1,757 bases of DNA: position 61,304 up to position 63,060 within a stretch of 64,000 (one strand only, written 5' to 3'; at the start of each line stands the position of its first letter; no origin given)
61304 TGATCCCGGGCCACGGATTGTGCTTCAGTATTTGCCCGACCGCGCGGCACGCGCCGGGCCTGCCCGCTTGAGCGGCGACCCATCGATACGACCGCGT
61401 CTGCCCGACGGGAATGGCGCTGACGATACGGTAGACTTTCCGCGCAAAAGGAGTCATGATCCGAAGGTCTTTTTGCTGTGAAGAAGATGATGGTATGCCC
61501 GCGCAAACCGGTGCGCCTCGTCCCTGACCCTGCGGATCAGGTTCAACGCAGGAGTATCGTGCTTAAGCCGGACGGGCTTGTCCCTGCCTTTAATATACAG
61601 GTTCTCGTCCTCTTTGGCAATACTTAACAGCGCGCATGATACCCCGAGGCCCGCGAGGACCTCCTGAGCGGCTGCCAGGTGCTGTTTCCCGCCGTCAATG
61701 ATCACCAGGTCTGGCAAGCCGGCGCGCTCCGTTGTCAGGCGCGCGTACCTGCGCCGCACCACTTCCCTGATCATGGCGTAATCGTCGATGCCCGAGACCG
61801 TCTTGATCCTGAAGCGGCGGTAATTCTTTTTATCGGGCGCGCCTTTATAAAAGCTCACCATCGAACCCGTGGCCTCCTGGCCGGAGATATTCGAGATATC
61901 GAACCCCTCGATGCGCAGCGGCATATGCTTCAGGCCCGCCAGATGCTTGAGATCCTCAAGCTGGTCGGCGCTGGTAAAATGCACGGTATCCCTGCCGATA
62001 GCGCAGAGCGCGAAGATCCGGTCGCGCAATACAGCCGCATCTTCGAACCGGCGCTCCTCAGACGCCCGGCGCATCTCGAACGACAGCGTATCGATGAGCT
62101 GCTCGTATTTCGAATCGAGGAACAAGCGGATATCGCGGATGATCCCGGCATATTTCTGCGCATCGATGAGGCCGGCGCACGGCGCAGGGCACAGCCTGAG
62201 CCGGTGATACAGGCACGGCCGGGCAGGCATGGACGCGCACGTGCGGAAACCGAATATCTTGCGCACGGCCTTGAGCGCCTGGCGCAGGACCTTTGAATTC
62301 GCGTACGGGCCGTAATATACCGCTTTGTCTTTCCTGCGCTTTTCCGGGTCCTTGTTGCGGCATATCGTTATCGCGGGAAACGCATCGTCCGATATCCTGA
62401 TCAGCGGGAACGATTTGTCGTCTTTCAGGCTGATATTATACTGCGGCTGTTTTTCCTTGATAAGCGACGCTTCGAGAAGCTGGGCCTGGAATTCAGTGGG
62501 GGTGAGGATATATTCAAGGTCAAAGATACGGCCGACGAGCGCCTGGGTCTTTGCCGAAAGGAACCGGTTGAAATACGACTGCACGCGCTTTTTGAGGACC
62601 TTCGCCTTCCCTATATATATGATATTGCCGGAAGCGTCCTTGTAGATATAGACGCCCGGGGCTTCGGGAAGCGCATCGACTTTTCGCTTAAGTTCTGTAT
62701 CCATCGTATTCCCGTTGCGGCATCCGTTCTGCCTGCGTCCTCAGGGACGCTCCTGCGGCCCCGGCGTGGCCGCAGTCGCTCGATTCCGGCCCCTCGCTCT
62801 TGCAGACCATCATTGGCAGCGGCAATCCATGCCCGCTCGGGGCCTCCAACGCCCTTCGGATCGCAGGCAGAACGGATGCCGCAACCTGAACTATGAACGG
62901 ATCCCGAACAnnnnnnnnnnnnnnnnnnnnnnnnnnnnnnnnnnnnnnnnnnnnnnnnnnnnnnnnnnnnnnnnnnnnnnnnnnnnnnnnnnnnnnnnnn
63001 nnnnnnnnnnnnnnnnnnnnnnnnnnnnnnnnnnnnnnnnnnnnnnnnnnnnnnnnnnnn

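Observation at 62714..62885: E4: second copy of the same core with completely different 24-bp perfect arms and compensatory changes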

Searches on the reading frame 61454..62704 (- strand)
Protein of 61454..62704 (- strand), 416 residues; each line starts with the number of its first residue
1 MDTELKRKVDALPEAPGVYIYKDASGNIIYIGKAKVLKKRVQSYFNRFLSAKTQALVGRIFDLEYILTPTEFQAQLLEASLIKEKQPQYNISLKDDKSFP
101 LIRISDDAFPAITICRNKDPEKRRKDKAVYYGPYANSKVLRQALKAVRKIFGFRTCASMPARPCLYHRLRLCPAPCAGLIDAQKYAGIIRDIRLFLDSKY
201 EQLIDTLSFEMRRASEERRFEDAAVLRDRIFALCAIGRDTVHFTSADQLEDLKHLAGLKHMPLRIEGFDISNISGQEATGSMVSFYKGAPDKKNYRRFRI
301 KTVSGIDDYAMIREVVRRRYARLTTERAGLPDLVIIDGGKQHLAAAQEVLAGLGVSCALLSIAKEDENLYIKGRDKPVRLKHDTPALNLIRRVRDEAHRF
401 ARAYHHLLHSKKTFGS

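Call 19: find_encoding_contigs(protein=window:61454-62704:-, flank=10000, max_places=6)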
Protein window:61454-62704:- (416 aa): 2 contigs read that carry it; 2 places shown.
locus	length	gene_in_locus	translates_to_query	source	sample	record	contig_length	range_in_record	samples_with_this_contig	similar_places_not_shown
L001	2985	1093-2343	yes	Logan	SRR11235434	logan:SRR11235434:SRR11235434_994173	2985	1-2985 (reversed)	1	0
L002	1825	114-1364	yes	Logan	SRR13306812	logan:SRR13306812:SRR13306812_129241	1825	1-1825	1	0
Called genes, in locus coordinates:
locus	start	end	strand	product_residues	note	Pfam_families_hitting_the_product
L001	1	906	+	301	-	?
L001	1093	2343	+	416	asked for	PF01541:GIY-YIG, PF27096:UvrC_M, PF02151:UVR (weak), PF08459:UvrC_RNaseH_dom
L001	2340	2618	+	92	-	PF01035:DNA_binding_1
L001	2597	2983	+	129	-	?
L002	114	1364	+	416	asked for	PF01541:GIY-YIG, PF27096:UvrC_M, PF02151:UVR (weak), PF08459:UvrC_RNaseH_dom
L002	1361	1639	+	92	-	PF01035:DNA_binding_1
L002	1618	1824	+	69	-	?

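Call 26: find_homologous_proteins(query=window:61454-62704:-, max_evalue=1e-30)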
Query window:61454-62704:- (416 aa): 7997 proteins with E <= 1e-30 among 8000 candidates; the best 120 are listed.
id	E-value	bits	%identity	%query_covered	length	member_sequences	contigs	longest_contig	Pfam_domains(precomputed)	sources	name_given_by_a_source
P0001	6.9e-271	916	99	100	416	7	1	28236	PF27096.1,PF02151.26,PF01541.31,PF08459.18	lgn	-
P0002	1.0e-231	787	84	100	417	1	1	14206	PF27096.1,PF02151.26,PF01541.31,PF08459.18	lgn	-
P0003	4.5e-231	785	84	100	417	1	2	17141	PF27096.1,PF02151.26,PF01541.31,PF08459.18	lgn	-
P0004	3.7e-229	778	84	99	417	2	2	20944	PF27096.1,PF02151.26,PF01541.31,PF08459.18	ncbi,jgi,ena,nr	ncbi:MAG TPA: excinuclease ABC subunit UvrC [Candidatus Omnitrophota bacterium]|nr:excinuclease ABC 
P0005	7.3e-228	774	82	100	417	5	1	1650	PF27096.1,PF02151.26,PF01541.31,PF08459.18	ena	-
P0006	3.5e-227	772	82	100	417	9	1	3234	PF27096.1,PF02151.26,PF01541.31,PF08459.18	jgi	jgi:excinuclease ABC subunit C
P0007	4.7e-226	768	82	100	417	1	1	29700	PF27096.1,PF02151.26,PF01541.31,PF08459.18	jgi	jgi:excinuclease ABC subunit C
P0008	2.9e-223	759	80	100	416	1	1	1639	PF27096.1,PF02151.26,PF01541.31,PF08459.18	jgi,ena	-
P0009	2.0e-220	750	81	100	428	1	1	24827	PF27096.1,PF01541.31,PF08459.18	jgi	jgi:excinuclease ABC subunit C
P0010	1.8e-215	733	79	100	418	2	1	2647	PF27096.1,PF01541.31,PF08459.18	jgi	-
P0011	6.4e-206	702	76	99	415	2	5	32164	PF27096.1,PF02151.26,PF01541.31,PF08459.18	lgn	-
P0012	1.3e-193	661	72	100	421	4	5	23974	PF27096.1,PF02151.26,PF01541.31,PF08459.18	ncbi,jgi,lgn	-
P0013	1.1e-190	652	71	99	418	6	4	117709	PF27096.1,PF02151.26,PF01541.31,PF08459.18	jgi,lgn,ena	-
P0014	2.5e-190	651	71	98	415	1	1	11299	PF27096.1,PF02151.26,PF01541.31,PF08459.18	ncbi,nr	ncbi:MAG: excinuclease ABC subunit UvrC [Candidatus Omnitrophica bacterium]|nr:excinuclease ABC subu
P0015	8.2e-188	642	70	98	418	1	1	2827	PF27096.1,PF02151.26,PF01541.31,PF08459.18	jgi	jgi:excinuclease ABC subunit C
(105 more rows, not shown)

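Call 27: find_encoding_contigs(protein=P0002, flank=10000, max_places=3)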
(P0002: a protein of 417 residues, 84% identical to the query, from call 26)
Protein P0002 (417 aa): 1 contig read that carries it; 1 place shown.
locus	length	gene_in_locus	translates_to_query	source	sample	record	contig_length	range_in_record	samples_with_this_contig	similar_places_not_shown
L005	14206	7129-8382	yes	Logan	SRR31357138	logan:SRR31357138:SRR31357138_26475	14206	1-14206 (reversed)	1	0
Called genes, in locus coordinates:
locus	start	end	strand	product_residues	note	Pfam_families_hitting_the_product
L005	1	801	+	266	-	?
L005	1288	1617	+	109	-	PF21687:T2SSK_1st (faint), PF12836:HHH_3, PF00633:HHH (faint), PF03934:T2SSK (faint), PF14520:HHH_5 (faint)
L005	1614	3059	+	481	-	PF13567:DUF4131, PF03772:Competence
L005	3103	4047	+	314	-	PF07719:TPR_2 (faint), PF13174:TPR_6 (faint), PF13424:TPR_12 (faint), PF13428:TPR_14 (faint), PF13432:TPR_16 (faint), PF24575:TPR_Slam (faint), PF13181:TPR_8 (faint), PF13525:YfiO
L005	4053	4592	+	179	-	PF04390:LptE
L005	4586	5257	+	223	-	PF21694:DNA_pol3_delta_C (faint)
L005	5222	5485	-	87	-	PF01649:Ribosomal_S20p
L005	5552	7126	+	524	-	PF03023:MurJ, PF13440:Polysacc_synt_3 (weak), PF01554:MatE (weak)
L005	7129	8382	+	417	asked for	PF01541:GIY-YIG (weak), PF27096:UvrC_M, PF02151:UVR (weak), PF08459:UvrC_RNaseH_dom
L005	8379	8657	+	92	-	PF01035:DNA_binding_1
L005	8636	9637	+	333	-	PF08308:PEGA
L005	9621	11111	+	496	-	PF13632:Glyco_trans_2_3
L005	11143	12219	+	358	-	PF00437:T2SSE, PF25199:nSTAND_NTPase5 (faint)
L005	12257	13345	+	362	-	PF03462:PCRF, PF00472:RF-1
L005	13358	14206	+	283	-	?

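Call 28: find_encoding_contigs(protein=P0004, flank=10000, max_places=3)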
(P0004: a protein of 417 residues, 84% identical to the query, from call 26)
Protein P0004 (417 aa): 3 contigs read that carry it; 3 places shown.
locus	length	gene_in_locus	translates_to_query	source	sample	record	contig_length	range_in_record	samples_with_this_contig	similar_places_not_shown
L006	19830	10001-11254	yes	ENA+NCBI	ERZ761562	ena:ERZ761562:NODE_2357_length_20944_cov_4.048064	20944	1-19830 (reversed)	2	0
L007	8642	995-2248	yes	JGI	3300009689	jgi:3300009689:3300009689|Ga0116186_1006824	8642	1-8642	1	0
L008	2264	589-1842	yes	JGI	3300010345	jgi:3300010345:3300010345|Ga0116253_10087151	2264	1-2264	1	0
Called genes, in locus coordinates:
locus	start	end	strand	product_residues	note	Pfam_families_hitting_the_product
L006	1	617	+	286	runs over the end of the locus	PF01261:AP_endonuc_2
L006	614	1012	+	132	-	PF00072:Response_reg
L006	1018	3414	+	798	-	PF00133:tRNA-synt_1, PF01406:tRNA-synt_1e (faint), PF09334:tRNA-synt_1g, PF13603:tRNA-synt_1_2, PF00133:tRNA-synt_1, PF09334:tRNA-synt_1g (weak), PF08264:Anticodon_1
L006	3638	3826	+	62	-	-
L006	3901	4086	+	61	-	-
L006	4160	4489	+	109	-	PF12836:HHH_3, PF00633:HHH (weak), PF14520:HHH_5 (faint)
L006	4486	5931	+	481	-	PF13567:DUF4131, PF03772:Competence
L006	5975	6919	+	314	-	PF00515:TPR_1 (faint), PF07719:TPR_2 (faint), PF13174:TPR_6 (faint), PF13424:TPR_12 (faint), PF13428:TPR_14 (faint), PF13432:TPR_16 (weak), PF24575:TPR_Slam (faint), PF13525:YfiO, +1 more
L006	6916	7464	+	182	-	PF04390:LptE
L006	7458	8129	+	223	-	PF21694:DNA_pol3_delta_C (faint)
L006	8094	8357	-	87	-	PF01649:Ribosomal_S20p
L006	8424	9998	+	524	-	PF03023:MurJ, PF01554:MatE (weak)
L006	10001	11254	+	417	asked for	PF01541:GIY-YIG (weak), PF27096:UvrC_M, PF02151:UVR (weak), PF08459:UvrC_RNaseH_dom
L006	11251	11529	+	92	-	PF01035:DNA_binding_1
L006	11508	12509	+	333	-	PF08308:PEGA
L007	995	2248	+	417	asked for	PF01541:GIY-YIG (weak), PF27096:UvrC_M, PF02151:UVR (weak), PF08459:UvrC_RNaseH_dom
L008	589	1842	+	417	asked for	PF01541:GIY-YIG (weak), PF27096:UvrC_M, PF02151:UVR (weak), PF08459:UvrC_RNaseH_dom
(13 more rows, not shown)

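Call 29: find_encoding_contigs(protein=P0007, flank=10000, max_places=3)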
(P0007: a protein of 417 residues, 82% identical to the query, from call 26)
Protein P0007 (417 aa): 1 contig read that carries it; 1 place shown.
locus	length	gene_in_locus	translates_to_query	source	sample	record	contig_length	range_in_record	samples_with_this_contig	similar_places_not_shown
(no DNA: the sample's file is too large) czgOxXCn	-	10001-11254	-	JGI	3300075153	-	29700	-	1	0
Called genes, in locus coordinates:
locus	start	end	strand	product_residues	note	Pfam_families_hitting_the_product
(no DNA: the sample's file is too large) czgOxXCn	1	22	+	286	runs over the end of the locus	PF01261:AP_endonuc_2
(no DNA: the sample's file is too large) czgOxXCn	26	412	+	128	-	PF00072:Response_reg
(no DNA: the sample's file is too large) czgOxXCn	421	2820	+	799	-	PF00133:tRNA-synt_1, PF01406:tRNA-synt_1e (faint), PF09334:tRNA-synt_1g, PF13603:tRNA-synt_1_2, PF00133:tRNA-synt_1, PF09334:tRNA-synt_1g (weak), PF08264:Anticodon_1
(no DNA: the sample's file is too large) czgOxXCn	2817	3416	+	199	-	PF02525:Flavodoxin_2, PF03358:FMN_red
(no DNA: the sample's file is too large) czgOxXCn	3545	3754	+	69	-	-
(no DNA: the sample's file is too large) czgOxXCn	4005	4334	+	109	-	PF12836:HHH_3, PF03934:T2SSK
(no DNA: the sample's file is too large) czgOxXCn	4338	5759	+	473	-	PF13567:DUF4131, PF03772:Competence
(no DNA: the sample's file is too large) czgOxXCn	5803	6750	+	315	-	PF07719:TPR_2 (faint), PF13174:TPR_6 (faint), PF13424:TPR_12 (faint), PF13428:TPR_14 (faint), PF13432:TPR_16, PF13512:TPR_18 (faint), PF00515:TPR_1 (faint), PF13525:YfiO, +1 more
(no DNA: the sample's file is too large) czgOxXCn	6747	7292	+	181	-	PF04390:LptE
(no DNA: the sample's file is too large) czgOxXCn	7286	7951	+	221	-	PF21694:DNA_pol3_delta_C (faint)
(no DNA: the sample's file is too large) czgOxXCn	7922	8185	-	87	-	PF01649:Ribosomal_S20p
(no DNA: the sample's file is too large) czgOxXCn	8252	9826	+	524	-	PF01554:MatE (faint), PF03023:MurJ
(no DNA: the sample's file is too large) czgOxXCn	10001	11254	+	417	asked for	PF01541:GIY-YIG, PF27096:UvrC_M, PF02151:UVR, PF08459:UvrC_RNaseH_dom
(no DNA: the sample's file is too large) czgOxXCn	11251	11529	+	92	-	PF01035:DNA_binding_1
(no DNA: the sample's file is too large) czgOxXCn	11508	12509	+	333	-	PF08308:PEGA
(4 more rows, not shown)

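Call 44: find_encoding_contigs(protein=P0009, flank=10000, max_places=3)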
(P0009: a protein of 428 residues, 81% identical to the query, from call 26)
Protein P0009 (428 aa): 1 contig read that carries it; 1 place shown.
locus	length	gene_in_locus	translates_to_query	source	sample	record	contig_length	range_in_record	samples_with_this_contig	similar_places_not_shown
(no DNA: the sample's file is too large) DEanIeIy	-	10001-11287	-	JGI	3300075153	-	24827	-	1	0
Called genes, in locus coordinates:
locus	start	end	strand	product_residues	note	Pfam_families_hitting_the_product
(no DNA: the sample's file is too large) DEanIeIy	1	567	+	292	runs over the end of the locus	PF01261:AP_endonuc_2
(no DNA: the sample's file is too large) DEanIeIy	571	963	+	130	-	PF00072:Response_reg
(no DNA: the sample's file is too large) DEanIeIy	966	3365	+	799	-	PF00133:tRNA-synt_1, PF01406:tRNA-synt_1e (faint), PF09334:tRNA-synt_1g, PF13603:tRNA-synt_1_2, PF00133:tRNA-synt_1, PF09334:tRNA-synt_1g (weak), PF08264:Anticodon_1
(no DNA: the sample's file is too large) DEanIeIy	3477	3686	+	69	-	-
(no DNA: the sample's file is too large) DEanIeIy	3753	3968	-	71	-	-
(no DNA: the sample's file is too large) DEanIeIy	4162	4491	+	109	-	PF12836:HHH_3, PF00633:HHH (faint), PF14520:HHH_5 (faint)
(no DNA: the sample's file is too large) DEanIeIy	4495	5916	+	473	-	PF13567:DUF4131, PF03772:Competence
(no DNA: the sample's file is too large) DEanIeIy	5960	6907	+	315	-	PF13512:TPR_18 (faint), PF07719:TPR_2 (faint), PF13428:TPR_14 (faint), PF13432:TPR_16, PF24575:TPR_Slam (faint), PF00515:TPR_1 (faint), PF13174:TPR_6 (faint), PF13525:YfiO, +2 more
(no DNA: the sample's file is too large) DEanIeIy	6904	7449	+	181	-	PF04390:LptE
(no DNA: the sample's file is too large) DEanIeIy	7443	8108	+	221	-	PF21694:DNA_pol3_delta_C (faint)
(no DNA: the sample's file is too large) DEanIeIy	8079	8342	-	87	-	PF01649:Ribosomal_S20p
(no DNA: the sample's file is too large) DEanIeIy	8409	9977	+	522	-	PF01554:MatE (faint), PF03023:MurJ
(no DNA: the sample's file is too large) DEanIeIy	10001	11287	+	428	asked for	PF01541:GIY-YIG, PF27096:UvrC_M, PF08459:UvrC_RNaseH_dom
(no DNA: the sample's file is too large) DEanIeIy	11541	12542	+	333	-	PF08308:PEGA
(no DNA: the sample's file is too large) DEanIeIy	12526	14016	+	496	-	PF13632:Glyco_trans_2_3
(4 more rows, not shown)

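Call 45: find_encoding_contigs(protein=P0006, flank=10000, max_places=4)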
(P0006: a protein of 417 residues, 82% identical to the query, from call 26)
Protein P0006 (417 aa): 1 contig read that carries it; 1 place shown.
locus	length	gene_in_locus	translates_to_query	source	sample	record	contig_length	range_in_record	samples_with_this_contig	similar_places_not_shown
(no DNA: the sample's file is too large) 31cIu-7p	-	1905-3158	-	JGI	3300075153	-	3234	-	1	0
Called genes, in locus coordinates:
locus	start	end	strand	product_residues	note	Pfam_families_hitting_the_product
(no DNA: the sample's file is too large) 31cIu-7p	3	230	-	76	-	?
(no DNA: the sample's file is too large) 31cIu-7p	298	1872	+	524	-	PF03023:MurJ, PF13440:Polysacc_synt_3, PF01554:MatE (weak)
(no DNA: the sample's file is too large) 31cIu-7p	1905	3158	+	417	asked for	PF01541:GIY-YIG, PF27096:UvrC_M, PF02151:UVR (weak), PF08459:UvrC_RNaseH_dom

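Call 46: find_encoding_contigs(protein=P0011, flank=10000, max_places=3)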
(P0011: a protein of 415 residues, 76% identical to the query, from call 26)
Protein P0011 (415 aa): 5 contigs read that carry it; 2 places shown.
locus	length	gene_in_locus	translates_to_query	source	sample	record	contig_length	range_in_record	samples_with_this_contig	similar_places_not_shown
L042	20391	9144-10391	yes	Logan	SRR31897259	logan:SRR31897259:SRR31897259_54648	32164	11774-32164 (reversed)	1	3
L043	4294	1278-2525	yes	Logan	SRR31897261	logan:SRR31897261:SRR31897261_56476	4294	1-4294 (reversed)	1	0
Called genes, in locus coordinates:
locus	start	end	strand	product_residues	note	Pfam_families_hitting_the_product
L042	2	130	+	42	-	?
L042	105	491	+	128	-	PF00072:Response_reg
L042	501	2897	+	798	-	PF00133:tRNA-synt_1, PF01406:tRNA-synt_1e (faint), PF09334:tRNA-synt_1g, PF13603:tRNA-synt_1_2, PF00133:tRNA-synt_1, PF09334:tRNA-synt_1g (weak), PF08264:Anticodon_1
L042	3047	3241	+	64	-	-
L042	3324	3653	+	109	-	PF12836:HHH_3, PF00633:HHH (faint), PF03934:T2SSK (weak), PF14520:HHH_5 (faint)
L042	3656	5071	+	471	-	PF13567:DUF4131, PF03772:Competence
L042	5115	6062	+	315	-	PF13512:TPR_18 (faint), PF07719:TPR_2 (faint), PF13428:TPR_14 (faint), PF13432:TPR_16, PF00515:TPR_1 (faint), PF13181:TPR_8 (faint), PF13174:TPR_6 (weak), PF13525:YfiO, +2 more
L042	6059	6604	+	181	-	PF04390:LptE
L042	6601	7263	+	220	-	PF21694:DNA_pol3_delta_C (faint)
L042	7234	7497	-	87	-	PF01649:Ribosomal_S20p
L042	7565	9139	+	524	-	PF03023:MurJ, PF13440:Polysacc_synt_3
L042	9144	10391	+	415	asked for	PF01541:GIY-YIG, PF27096:UvrC_M, PF02151:UVR (weak), PF08459:UvrC_RNaseH_dom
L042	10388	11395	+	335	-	PF08308:PEGA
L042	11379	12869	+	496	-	PF13632:Glyco_trans_2_3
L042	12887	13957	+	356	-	PF00437:T2SSE, PF25199:nSTAND_NTPase5 (faint)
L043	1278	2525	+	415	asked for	PF01541:GIY-YIG, PF27096:UvrC_M, PF02151:UVR (weak), PF08459:UvrC_RNaseH_dom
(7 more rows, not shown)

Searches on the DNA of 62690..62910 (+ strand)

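Call 17: search_rna_families(source=window, start=62690, end=62910, threshold=evalue, max_evalue=10)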
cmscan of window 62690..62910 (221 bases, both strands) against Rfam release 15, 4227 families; matches with E-value up to 10: 4.
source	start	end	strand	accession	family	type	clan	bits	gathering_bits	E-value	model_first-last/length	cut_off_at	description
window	62757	62791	-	RF02163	sR-tMet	Gene; snRNA; snoRNA; CD-box;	-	15.3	50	3.5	1-72/72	no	Small nucleolar RNA sR-tMet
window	62765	62821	-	RF00147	SNORD34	Gene; snRNA; snoRNA; CD-box;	CL00055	15.2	38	2.8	1-79/79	no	Small nucleolar RNA SNORD34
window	62732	62818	-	RF02139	HOXA11-AS1_3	Gene; lncRNA;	-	13.4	50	4.2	1-98/98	no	HOXA11 antisense RNA 1 conserved region 3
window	62715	62884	-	RF04141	MIR8622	Gene; miRNA;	-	13.1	197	2.7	1-212/212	no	MIR8622 microRNA precursor family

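Call 73: search_dna_similar(query=window:62705-62894:+, collection=plasmids, mode=distant, max_evalue=0.01, max_rows=10)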
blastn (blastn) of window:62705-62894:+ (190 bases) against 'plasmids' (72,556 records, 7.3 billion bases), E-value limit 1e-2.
No match.

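Call 74: search_dna_similar(query=window:62705-62894:+, collection=phages, mode=distant, max_evalue=0.01, max_rows=10)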
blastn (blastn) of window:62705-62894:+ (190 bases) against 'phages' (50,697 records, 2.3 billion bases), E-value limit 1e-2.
No match.
